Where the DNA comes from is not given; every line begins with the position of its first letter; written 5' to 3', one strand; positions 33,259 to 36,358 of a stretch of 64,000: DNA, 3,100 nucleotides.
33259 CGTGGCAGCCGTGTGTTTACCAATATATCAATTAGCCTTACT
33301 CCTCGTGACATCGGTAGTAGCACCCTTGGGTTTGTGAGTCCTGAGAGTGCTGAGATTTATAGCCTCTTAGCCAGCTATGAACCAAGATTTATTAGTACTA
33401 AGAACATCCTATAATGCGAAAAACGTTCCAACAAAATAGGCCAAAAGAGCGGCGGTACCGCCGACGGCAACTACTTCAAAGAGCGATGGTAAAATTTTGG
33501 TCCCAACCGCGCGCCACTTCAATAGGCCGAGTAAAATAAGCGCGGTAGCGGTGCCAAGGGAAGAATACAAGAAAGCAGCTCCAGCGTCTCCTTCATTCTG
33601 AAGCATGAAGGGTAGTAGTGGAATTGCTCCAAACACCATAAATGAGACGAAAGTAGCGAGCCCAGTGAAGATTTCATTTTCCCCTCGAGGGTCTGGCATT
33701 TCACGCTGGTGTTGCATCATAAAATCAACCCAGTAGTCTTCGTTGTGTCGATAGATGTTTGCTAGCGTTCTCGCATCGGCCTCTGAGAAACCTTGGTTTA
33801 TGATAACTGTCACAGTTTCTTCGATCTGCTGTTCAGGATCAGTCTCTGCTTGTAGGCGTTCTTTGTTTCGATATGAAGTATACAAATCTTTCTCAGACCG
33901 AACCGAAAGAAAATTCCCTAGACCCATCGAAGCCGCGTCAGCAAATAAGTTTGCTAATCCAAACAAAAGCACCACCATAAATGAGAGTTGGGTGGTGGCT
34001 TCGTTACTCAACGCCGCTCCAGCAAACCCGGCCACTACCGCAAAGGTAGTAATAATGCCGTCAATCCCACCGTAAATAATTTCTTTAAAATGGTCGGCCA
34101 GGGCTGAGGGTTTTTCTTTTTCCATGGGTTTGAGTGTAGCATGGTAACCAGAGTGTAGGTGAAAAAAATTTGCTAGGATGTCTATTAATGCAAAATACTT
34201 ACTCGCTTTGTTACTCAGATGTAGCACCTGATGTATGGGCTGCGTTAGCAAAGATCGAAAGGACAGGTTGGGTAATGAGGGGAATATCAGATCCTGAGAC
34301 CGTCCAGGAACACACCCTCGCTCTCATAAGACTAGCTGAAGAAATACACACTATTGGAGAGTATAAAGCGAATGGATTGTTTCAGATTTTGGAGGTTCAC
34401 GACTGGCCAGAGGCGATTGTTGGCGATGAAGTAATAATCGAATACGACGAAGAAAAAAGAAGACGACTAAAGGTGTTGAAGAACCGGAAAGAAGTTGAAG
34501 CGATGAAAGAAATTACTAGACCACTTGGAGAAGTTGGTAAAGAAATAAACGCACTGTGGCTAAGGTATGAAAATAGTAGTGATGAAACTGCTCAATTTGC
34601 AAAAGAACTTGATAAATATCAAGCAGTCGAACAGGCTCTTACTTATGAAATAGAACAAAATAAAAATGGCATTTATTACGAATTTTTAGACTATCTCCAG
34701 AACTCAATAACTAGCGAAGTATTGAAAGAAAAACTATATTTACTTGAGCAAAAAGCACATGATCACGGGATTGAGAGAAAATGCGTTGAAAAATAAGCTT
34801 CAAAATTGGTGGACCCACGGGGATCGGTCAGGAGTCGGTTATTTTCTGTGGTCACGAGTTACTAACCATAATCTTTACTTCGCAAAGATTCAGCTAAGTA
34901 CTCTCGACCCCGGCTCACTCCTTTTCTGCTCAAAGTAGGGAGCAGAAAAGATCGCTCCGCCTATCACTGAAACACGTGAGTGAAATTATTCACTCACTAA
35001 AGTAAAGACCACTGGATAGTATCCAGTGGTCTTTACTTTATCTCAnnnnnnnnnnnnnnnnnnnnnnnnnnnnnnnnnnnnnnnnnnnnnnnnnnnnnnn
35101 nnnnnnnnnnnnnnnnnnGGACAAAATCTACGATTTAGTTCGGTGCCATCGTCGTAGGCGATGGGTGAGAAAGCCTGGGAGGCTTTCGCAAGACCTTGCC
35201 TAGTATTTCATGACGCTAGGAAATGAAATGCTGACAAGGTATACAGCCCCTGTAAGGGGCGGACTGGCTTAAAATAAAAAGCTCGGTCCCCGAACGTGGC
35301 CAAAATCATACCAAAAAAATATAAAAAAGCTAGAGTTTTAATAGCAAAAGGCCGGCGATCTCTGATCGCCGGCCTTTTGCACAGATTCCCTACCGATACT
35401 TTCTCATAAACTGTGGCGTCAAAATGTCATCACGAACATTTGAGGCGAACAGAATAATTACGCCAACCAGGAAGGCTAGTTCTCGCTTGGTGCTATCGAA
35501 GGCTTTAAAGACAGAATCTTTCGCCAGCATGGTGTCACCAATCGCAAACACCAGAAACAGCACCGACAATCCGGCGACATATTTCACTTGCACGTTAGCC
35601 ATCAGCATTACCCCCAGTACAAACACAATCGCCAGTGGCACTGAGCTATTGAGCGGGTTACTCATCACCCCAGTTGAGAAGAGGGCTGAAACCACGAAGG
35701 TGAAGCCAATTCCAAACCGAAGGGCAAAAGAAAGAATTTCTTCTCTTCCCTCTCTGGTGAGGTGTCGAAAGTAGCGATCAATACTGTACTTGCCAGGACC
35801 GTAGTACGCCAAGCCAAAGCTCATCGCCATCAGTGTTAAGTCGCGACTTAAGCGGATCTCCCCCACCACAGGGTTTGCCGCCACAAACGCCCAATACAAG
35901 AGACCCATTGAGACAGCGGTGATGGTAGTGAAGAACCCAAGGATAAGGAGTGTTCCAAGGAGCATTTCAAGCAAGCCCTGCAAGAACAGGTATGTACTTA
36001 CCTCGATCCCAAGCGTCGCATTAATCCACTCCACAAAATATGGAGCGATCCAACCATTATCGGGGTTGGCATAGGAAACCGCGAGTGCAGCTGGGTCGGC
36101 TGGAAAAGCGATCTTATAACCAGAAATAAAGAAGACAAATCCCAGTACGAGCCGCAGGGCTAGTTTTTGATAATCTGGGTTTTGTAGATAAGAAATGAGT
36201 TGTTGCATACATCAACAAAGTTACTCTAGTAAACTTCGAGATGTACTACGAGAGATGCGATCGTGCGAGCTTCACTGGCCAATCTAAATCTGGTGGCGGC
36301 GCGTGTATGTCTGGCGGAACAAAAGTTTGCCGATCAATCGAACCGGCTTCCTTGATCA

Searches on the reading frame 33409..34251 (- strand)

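Call 10: search_protein_families(library=pfam, proteins=[window:33409-34251:-], max_evalue=0.001)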
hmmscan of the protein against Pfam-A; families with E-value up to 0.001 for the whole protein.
window:33409-34251:- (280 aa): 1 family
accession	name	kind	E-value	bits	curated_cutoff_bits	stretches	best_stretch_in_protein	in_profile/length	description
PF01988.24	VIT1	-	3.9e-55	187.4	28.1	1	56-276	2-214/214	VIT family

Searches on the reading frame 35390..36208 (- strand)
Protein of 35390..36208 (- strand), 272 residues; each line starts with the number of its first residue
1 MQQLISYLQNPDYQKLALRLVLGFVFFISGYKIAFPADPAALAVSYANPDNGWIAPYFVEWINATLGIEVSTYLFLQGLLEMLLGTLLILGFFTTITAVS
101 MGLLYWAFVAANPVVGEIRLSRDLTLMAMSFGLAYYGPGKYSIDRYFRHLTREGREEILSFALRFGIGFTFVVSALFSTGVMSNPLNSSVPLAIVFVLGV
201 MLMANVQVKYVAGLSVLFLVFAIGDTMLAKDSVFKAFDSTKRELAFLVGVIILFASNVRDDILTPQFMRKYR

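Call 10: search_protein_families(library=pfam, proteins=[window:35390-36208:-], max_evalue=0.001)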
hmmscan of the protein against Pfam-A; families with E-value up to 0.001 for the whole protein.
window:35390-36208:- (272 aa): 1 family
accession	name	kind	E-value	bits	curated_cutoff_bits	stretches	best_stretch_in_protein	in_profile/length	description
PF07681.17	DoxX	-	8.7e-08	33.1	23.6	1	16-102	3-73/85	DoxX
